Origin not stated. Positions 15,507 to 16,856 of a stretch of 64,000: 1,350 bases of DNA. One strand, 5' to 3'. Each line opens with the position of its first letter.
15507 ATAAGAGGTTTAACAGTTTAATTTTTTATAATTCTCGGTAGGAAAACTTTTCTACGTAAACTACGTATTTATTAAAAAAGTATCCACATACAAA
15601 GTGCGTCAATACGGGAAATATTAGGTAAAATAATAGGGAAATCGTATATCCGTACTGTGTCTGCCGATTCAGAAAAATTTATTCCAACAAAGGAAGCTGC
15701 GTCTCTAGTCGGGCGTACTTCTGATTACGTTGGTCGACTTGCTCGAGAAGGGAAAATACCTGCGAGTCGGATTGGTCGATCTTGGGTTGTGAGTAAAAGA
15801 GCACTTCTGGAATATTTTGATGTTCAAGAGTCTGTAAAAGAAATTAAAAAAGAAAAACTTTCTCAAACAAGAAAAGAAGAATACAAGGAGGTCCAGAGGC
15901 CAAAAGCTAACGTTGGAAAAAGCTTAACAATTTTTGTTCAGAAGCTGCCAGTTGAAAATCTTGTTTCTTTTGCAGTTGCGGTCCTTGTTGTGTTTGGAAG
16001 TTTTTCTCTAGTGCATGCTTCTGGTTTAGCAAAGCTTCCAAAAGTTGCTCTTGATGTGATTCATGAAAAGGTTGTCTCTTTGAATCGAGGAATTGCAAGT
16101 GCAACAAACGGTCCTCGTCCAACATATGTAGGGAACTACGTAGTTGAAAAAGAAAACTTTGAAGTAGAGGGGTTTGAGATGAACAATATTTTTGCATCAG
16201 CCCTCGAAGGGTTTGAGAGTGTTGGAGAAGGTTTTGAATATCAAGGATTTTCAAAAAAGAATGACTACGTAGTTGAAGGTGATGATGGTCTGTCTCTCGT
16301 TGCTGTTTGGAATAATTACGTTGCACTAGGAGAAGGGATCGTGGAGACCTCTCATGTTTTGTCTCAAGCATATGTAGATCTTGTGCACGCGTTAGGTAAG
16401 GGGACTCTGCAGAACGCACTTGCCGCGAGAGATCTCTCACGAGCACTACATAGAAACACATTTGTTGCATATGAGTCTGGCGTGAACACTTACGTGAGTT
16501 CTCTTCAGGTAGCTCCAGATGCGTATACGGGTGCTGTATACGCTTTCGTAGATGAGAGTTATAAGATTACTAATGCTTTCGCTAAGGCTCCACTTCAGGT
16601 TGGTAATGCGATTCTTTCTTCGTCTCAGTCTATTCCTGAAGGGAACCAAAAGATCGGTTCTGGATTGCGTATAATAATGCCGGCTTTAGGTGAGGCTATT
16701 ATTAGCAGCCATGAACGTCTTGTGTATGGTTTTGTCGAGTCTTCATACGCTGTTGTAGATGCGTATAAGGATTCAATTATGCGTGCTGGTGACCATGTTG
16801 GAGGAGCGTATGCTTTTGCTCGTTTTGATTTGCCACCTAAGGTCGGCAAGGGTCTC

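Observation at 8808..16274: Recurring palindrome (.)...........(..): three copies in the promoter regions of the histone-like gene and the giant gene, two more inside the 5' end of the giant ORF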

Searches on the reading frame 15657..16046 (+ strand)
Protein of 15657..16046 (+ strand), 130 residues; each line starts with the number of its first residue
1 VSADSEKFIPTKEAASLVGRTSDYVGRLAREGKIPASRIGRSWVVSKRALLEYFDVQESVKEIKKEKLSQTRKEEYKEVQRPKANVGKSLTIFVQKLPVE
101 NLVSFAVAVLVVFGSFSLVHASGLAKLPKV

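Call 73: search_protein_representatives(protein=window:15657-16046:+)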
Query: 130 residues. Proteins with E-value up to 0.001 (for the whole library): 3569; up to 1e-10: 414; up to 1e-30: 6. The best 150 are listed.
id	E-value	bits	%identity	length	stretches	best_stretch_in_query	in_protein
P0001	1.9e-72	257.1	100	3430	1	1-130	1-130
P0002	8.7e-41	155.0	63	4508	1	2-128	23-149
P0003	2.8e-40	153.4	63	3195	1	1-128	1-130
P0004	4.6e-38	146.3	60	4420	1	1-129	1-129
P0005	3.5e-34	133.8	53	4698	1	2-128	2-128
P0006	2.4e-32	127.9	51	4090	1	2-128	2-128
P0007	4.8e-21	91.4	38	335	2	5-81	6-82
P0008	2.0e-20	89.4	40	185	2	4-87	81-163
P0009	1.4e-19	86.7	36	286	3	4-54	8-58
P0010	2.1e-19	86.1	41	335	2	5-77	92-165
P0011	3.1e-19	85.6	30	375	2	4-113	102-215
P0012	3.5e-19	85.4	35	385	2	8-118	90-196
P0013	4.9e-19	85.0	42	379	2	4-66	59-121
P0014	5.7e-19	84.8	44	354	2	5-81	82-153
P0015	7.3e-19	84.4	34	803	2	4-123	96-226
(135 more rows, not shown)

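Call 74: find_encoding_contigs(protein=P0002, flank=10000, max_places=4)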
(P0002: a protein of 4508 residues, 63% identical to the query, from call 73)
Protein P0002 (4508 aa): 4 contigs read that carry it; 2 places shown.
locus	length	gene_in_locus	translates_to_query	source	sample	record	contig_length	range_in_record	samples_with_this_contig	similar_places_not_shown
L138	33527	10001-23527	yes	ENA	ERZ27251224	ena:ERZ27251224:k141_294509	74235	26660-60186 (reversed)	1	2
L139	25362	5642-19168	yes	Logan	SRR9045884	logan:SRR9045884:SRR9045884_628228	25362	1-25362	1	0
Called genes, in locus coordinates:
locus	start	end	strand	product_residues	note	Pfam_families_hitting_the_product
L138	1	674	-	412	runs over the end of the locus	PF01943:Polysacc_synt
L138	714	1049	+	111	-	-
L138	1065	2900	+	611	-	PF04932:Wzy_C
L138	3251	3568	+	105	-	-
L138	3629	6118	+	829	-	PF07517:SecA_DEAD, PF01043:SecA_PP_bind, PF21090:P-loop_SecA, PF07516:SecA_SW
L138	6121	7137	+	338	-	PF01018:GTP1_OBG, PF02421:FeoB_N, PF03193:RsgA_GTPase (faint), PF01926:MMR_HSR1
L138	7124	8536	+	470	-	PF02934:GatB_N, PF02637:GatB_Yqey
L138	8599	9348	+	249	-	-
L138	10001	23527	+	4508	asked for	PF13884:Peptidase_S74, PF16403:Bact_surface_Ig-like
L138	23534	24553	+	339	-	PF00044:Gp_dh_N, PF02800:Gp_dh_C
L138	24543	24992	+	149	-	PF02502:LacAB_rpiB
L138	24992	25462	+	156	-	PF07963:N_methyl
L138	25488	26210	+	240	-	PF00834:Ribul_P_3_epim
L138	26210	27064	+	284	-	PF13292:DXP_synthase_N, PF00456:Transketolase_N, PF09364:XFP_N (weak), PF00676:E1_dh (weak)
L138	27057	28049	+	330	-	PF02779:Transket_pyr, PF02780:Transketolase_C, PF22613:Transketolase_C_1 (weak)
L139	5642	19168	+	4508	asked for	PF13884:Peptidase_S74, PF16403:Bact_surface_Ig-like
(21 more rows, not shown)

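Call 77: find_encoding_contigs(protein=P0003, flank=10000, max_places=2)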
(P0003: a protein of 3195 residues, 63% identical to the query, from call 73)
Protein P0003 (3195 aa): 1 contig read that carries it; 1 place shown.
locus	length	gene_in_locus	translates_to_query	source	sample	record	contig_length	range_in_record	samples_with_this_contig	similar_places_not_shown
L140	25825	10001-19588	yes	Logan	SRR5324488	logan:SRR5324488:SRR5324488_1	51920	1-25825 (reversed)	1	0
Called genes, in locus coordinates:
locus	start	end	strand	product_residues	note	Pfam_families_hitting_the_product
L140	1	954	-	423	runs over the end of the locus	PF01943:Polysacc_synt, PF13440:Polysacc_synt_3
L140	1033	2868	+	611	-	PF04932:Wzy_C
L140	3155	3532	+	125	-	-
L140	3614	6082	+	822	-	PF07517:SecA_DEAD, PF01043:SecA_PP_bind, PF21090:P-loop_SecA, PF07516:SecA_SW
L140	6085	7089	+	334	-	PF01018:GTP1_OBG, PF03193:RsgA_GTPase (faint), PF01926:MMR_HSR1, PF02421:FeoB_N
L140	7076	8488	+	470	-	PF02934:GatB_N, PF02637:GatB_Yqey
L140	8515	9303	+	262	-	-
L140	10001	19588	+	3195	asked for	PF12728:HTH_17 (weak), PF13884:Peptidase_S74, PF16403:Bact_surface_Ig-like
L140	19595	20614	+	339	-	PF00044:Gp_dh_N, PF02800:Gp_dh_C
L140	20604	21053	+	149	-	PF02502:LacAB_rpiB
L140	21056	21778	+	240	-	PF00834:Ribul_P_3_epim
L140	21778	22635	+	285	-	PF13292:DXP_synthase_N, PF00456:Transketolase_N, PF00676:E1_dh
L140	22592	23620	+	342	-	PF02779:Transket_pyr, PF02780:Transketolase_C, PF22613:Transketolase_C_1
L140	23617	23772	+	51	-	-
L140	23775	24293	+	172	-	PF07963:N_methyl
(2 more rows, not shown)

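Call 78: find_encoding_contigs(protein=P0004, flank=10000, max_places=2)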
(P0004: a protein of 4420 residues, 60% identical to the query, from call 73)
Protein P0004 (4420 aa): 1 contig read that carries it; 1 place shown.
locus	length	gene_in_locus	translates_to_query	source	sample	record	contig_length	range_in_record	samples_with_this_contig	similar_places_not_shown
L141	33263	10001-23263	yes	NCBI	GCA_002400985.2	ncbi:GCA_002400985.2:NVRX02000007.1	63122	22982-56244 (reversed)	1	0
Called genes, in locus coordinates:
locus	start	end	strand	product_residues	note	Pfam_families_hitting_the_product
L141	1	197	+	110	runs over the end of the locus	-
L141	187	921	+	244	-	PF00565:SNase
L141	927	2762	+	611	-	PF04932:Wzy_C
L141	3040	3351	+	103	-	-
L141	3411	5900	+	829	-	PF07517:SecA_DEAD, PF01043:SecA_PP_bind, PF21090:P-loop_SecA, PF07516:SecA_SW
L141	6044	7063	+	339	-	PF01018:GTP1_OBG, PF02421:FeoB_N, PF01926:MMR_HSR1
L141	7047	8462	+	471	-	PF02934:GatB_N, PF02637:GatB_Yqey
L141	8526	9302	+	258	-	-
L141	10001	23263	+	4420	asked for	PF12728:HTH_17 (weak), PF13884:Peptidase_S74, PF16403:Bact_surface_Ig-like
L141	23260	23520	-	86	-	PF15738:YafQ_toxin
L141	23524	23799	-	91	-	PF04221:RelB (weak)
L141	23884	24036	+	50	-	-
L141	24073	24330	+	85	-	PF04014:MazE_antitoxin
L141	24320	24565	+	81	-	-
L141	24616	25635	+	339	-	PF00044:Gp_dh_N, PF02800:Gp_dh_C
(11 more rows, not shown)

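Call 79: find_encoding_contigs(protein=P0005, flank=10000, max_places=2)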
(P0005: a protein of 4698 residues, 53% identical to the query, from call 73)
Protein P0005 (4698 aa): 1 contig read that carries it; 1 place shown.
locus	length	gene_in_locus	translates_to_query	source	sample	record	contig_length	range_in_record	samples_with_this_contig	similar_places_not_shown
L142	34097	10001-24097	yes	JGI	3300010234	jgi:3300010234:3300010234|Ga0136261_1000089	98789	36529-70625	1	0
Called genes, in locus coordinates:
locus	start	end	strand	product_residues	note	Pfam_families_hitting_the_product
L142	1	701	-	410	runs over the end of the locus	PF01943:Polysacc_synt, PF13440:Polysacc_synt_3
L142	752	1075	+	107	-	-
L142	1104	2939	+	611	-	PF04932:Wzy_C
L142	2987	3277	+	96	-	-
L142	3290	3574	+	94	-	-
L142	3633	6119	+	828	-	PF07517:SecA_DEAD, PF01043:SecA_PP_bind, PF21090:P-loop_SecA, PF07516:SecA_SW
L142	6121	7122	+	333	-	PF01018:GTP1_OBG, PF03193:RsgA_GTPase (faint), PF01926:MMR_HSR1, PF02421:FeoB_N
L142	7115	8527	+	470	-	PF02934:GatB_N, PF02637:GatB_Yqey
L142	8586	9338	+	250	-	-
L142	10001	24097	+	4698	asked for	PF12728:HTH_17, PF13884:Peptidase_S74, PF16403:Bact_surface_Ig-like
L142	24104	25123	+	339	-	PF00044:Gp_dh_N, PF02800:Gp_dh_C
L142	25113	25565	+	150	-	PF02502:LacAB_rpiB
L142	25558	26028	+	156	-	PF07963:N_methyl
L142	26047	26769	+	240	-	PF00834:Ribul_P_3_epim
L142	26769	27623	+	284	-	PF13292:DXP_synthase_N, PF00456:Transketolase_N, PF00676:E1_dh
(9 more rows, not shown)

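Call 80: find_encoding_contigs(protein=P0006, flank=10000, max_places=2)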
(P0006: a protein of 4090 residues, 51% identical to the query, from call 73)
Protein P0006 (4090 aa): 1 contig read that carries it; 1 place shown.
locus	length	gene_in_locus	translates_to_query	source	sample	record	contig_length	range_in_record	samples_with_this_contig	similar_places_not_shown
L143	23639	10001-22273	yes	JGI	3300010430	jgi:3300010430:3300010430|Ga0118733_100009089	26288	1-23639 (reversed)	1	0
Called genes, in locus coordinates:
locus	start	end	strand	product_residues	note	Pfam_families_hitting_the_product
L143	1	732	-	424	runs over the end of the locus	PF01943:Polysacc_synt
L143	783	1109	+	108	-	-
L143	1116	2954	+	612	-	PF04932:Wzy_C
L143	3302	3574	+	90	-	-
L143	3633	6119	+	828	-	PF07517:SecA_DEAD, PF01043:SecA_PP_bind, PF21090:P-loop_SecA, PF07516:SecA_SW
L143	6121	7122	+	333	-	PF01018:GTP1_OBG, PF01926:MMR_HSR1, PF02421:FeoB_N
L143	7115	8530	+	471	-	PF02934:GatB_N, PF02637:GatB_Yqey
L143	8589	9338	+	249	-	-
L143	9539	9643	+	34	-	-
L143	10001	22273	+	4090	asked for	PF12728:HTH_17, PF16403:Bact_surface_Ig-like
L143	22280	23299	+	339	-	PF00044:Gp_dh_N, PF02800:Gp_dh_C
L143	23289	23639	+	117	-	?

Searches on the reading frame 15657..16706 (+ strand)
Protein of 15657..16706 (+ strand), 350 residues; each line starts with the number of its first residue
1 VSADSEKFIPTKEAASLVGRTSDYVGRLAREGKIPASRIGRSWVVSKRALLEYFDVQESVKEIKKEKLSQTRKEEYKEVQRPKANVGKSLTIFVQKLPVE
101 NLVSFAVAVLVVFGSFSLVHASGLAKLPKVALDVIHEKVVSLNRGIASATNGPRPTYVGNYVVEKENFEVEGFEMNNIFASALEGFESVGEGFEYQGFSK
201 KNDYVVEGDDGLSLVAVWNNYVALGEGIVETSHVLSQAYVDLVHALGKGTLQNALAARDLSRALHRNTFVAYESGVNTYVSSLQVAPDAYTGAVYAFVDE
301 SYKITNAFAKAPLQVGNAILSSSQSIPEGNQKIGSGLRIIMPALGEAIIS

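Call 48: find_homologous_proteins(query=window:15657-16706:+, max_evalue=0.00001)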
Query window:15657-16706:+: 7307 candidates shared short words with the query, none scored E <= 0.00001.
